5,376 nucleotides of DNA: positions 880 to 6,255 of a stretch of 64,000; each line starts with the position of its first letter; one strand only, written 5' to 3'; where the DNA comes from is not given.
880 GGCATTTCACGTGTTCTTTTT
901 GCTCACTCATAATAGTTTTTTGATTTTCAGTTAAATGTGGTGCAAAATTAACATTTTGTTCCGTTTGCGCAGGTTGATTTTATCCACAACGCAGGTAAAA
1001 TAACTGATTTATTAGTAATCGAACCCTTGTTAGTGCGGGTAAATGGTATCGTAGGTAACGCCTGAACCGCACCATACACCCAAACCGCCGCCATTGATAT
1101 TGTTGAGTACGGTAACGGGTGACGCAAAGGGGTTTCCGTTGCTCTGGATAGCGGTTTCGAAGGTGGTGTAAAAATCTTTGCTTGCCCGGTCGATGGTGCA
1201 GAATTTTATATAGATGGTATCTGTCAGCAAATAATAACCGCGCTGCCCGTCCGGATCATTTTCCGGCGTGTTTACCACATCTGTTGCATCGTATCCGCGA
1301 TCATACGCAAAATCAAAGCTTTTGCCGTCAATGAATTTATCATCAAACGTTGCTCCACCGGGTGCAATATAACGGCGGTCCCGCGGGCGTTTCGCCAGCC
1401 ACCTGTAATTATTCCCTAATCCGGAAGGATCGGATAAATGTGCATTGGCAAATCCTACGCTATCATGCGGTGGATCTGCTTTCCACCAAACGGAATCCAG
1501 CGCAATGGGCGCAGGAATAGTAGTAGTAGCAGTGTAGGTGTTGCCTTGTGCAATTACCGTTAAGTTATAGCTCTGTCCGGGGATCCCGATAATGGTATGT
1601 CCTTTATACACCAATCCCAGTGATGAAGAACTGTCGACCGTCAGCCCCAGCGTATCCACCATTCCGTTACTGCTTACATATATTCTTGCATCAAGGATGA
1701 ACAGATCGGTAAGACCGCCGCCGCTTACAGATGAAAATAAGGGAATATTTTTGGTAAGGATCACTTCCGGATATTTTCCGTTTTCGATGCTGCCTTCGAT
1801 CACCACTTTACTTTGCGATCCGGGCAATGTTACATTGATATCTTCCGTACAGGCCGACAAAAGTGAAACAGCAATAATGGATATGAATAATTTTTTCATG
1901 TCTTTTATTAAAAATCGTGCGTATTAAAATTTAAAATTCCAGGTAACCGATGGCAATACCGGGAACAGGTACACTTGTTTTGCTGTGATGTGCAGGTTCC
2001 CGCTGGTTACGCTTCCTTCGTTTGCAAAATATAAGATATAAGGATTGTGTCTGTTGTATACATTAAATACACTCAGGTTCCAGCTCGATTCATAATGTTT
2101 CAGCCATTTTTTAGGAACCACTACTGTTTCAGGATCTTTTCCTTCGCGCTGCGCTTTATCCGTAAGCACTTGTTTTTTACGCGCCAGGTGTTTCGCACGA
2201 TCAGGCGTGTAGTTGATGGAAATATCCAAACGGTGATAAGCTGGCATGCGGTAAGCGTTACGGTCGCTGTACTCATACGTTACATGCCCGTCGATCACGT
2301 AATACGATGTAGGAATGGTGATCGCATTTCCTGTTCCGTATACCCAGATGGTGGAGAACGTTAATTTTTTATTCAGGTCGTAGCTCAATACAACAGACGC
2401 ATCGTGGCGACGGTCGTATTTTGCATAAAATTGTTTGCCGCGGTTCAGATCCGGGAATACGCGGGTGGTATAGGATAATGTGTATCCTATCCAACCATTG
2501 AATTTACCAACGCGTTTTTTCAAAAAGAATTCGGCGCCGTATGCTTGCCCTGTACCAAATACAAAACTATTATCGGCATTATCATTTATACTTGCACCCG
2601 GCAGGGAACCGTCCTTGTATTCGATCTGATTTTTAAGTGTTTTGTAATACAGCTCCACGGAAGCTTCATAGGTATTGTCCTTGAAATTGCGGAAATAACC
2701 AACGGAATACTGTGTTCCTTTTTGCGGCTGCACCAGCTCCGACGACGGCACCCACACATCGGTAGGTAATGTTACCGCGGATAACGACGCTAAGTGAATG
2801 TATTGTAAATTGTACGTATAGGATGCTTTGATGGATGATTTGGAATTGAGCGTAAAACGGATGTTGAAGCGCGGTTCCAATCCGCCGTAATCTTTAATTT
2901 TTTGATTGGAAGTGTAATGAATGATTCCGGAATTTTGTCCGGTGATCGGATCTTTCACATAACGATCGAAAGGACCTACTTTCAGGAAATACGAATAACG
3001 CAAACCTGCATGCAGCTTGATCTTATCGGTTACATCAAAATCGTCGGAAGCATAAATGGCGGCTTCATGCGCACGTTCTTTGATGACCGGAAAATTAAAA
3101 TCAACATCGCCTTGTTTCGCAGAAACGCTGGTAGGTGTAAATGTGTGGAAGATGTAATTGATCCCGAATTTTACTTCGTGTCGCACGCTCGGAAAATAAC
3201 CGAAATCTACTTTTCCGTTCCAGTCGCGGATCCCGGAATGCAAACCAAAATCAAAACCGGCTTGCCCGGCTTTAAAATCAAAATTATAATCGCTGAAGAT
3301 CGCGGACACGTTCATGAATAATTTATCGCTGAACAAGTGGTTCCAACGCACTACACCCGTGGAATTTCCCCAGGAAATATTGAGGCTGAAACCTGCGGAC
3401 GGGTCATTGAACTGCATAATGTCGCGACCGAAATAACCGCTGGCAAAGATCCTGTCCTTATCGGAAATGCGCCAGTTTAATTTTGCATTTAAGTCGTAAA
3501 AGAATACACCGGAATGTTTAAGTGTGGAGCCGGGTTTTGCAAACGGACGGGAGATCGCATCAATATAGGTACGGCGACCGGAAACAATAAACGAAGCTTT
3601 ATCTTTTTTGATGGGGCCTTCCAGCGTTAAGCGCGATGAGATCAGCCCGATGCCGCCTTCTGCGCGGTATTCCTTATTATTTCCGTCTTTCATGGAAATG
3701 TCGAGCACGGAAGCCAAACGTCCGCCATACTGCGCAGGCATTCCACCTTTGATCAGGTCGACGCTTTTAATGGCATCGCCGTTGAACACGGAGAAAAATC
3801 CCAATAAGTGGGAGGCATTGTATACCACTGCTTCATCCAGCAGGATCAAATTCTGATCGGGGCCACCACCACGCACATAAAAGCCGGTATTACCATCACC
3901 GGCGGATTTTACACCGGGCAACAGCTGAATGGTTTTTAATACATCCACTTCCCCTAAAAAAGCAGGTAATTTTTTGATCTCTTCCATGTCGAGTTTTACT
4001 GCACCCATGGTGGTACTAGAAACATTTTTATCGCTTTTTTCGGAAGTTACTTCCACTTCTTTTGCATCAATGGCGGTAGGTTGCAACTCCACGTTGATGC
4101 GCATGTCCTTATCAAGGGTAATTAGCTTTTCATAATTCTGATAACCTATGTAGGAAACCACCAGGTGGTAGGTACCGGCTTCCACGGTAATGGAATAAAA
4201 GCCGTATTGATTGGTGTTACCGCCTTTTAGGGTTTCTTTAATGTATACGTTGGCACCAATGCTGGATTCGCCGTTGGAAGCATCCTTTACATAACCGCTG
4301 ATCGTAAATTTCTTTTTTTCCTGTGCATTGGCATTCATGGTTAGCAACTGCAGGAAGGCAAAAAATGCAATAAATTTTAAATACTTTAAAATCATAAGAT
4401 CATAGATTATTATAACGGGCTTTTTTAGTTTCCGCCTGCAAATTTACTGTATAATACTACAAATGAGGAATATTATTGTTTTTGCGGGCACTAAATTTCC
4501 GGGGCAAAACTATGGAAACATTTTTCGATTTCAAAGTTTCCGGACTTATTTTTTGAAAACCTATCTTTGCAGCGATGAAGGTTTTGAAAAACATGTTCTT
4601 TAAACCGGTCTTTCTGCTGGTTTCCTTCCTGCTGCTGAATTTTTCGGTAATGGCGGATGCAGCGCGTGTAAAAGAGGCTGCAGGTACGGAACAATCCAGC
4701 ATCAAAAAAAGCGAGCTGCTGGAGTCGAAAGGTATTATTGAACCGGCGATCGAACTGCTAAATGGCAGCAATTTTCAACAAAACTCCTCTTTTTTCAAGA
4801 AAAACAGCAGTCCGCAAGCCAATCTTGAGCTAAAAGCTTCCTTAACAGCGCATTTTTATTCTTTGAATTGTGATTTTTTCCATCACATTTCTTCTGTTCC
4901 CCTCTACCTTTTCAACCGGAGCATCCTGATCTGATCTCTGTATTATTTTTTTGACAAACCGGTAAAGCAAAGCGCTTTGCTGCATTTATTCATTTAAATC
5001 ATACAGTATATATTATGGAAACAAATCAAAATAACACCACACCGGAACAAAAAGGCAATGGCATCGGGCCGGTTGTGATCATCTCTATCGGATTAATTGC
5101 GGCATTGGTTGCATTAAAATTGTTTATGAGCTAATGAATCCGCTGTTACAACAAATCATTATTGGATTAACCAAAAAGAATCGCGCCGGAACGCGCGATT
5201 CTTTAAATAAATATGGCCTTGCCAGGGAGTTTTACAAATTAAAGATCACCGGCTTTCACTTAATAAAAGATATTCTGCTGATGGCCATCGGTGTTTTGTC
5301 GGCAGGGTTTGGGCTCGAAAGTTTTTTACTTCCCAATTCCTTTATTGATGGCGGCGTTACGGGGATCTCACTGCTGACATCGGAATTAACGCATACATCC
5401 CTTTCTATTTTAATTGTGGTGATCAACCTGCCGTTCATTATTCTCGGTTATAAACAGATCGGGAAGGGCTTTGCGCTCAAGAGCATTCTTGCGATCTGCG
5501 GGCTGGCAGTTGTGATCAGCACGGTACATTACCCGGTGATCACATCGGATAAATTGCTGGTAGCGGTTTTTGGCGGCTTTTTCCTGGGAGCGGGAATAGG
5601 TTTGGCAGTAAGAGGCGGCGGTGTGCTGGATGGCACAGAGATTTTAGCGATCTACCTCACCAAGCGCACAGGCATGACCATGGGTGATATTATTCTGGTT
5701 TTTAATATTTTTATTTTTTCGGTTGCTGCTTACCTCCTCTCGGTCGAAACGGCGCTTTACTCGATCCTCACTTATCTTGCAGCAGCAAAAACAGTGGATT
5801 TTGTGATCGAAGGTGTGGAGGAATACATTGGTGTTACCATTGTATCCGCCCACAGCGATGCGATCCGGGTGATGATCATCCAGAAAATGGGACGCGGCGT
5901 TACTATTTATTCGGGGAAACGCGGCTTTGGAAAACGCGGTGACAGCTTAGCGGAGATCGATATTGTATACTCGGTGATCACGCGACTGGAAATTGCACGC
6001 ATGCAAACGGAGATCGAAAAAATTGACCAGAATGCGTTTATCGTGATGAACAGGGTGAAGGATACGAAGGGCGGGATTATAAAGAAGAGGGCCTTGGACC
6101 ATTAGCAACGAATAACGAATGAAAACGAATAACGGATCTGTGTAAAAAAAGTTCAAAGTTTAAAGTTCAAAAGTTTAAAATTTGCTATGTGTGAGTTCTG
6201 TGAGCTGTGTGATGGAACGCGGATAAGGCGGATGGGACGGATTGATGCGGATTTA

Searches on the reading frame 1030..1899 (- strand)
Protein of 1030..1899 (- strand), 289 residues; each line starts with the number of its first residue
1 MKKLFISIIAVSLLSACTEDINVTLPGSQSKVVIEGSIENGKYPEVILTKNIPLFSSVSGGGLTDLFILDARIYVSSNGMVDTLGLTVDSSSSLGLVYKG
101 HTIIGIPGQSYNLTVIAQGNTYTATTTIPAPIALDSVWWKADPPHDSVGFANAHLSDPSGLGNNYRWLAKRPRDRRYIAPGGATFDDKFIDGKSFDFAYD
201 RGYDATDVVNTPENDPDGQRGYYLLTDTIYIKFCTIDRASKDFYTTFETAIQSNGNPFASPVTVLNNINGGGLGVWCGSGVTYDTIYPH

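Call 54: find_encoding_contigs(protein=window:1030-1899:-, flank=10000, max_places=3)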
Protein window:1030-1899:- (289 aa): 1 contig read that carries it; 1 place shown.
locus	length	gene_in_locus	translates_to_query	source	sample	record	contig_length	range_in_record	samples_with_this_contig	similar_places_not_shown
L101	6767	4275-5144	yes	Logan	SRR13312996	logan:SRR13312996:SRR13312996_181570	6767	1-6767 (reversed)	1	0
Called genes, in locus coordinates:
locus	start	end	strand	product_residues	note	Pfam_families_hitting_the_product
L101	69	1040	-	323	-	PF02588:YitT_membrane, PF10035:DUF2179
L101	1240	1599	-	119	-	-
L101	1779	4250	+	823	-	PF08308:PEGA (weak), PF13620:CarboxypepD_reg, PF13715:CarbopepD_reg_2, PF07715:Plug, PF00593:TonB_dep_Rec_b-barrel, PF25183:OMP_b-brl_4 (weak)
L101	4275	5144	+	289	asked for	PF14054:DUF4249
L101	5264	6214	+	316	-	PF01134:GIDA (faint), PF01946:Thi4 (faint), PF07992:Pyr_redox_2, PF13738:Pyr_redox_3, PF00070:Pyr_redox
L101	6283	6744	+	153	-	PF08212:Lipocalin_2 (faint)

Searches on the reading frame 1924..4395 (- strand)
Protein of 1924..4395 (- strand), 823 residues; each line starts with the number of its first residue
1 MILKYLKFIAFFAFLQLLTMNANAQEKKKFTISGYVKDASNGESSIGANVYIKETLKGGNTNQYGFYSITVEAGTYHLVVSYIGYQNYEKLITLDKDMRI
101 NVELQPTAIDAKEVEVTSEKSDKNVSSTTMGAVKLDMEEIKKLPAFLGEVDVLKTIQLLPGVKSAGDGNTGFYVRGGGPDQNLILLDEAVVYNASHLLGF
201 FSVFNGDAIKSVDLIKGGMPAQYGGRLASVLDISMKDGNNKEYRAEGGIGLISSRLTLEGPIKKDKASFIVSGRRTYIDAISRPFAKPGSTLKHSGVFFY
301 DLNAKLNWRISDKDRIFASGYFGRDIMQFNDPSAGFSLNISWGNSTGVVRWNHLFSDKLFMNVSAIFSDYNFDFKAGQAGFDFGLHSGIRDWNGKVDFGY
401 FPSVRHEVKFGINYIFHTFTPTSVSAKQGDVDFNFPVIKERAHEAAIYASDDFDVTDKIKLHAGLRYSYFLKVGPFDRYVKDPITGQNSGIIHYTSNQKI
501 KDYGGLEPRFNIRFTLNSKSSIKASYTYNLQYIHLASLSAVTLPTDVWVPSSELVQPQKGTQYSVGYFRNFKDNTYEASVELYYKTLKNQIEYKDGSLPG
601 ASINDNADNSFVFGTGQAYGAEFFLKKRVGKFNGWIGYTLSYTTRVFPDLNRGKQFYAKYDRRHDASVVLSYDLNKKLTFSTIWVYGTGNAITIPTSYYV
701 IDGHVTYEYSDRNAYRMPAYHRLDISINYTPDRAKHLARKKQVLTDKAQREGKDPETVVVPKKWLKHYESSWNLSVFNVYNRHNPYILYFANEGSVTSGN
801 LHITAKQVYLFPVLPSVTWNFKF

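Call 99: search_protein_families(library=pfam, proteins=[window:1924-4395:-], max_evalue=0.00001)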
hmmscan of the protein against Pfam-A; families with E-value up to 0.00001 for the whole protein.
window:1924-4395:- (823 aa): 6 families
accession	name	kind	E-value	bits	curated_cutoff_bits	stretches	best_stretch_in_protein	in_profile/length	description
PF00593.30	TonB_dep_Rec_b-barrel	-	3.7e-21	76.9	27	1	303-736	27-426/436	TonB dependent receptor-like, beta-barrel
PF13715.12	CarbopepD_reg_2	-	1.1e-19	70.7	32.2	1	32-116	1-88/88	CarboxypepD_reg-like domain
PF25183.1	OMP_b-brl_4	-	3.2e-12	46.1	30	0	432-528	355-460/838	Outer membrane beta barrel domain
PF13620.12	CarboxypepD_reg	-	1.4e-11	45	32.3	1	31-104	1-81/82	Carboxypeptidase regulatory-like domain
PF07715.20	Plug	-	2.3e-09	38.1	23.9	1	148-226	21-102/107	TonB-dependent Receptor Plug Domain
PF08308.17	PEGA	-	6.1e-06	26.5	20.8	0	47-106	12-69/71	PEGA domain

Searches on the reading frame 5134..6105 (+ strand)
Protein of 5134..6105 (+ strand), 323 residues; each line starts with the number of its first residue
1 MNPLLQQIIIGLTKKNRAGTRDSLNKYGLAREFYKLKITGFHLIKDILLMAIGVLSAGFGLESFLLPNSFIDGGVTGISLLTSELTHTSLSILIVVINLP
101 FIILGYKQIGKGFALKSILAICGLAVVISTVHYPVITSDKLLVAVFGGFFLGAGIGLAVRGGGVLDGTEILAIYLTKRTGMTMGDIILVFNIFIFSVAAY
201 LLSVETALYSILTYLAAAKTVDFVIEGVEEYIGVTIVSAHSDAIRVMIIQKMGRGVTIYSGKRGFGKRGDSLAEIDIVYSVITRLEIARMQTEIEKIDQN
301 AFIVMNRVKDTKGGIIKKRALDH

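Call 15: search_protein_families(library=pfam, proteins=[window:5134-6105:+])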
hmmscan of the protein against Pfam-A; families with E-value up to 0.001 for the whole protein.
window:5134-6105:+ (323 aa): 2 families
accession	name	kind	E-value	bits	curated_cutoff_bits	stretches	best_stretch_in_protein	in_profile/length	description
PF02588.21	YitT_membrane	-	7.2e-57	192.5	24.3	1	46-248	1-204/205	Uncharacterised 5xTM membrane BCR, YitT family COG1284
PF10035.14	DUF2179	-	9.5e-13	48.2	22.8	1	254-313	1-55/55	Uncharacterized protein conserved in bacteria (DUF2179)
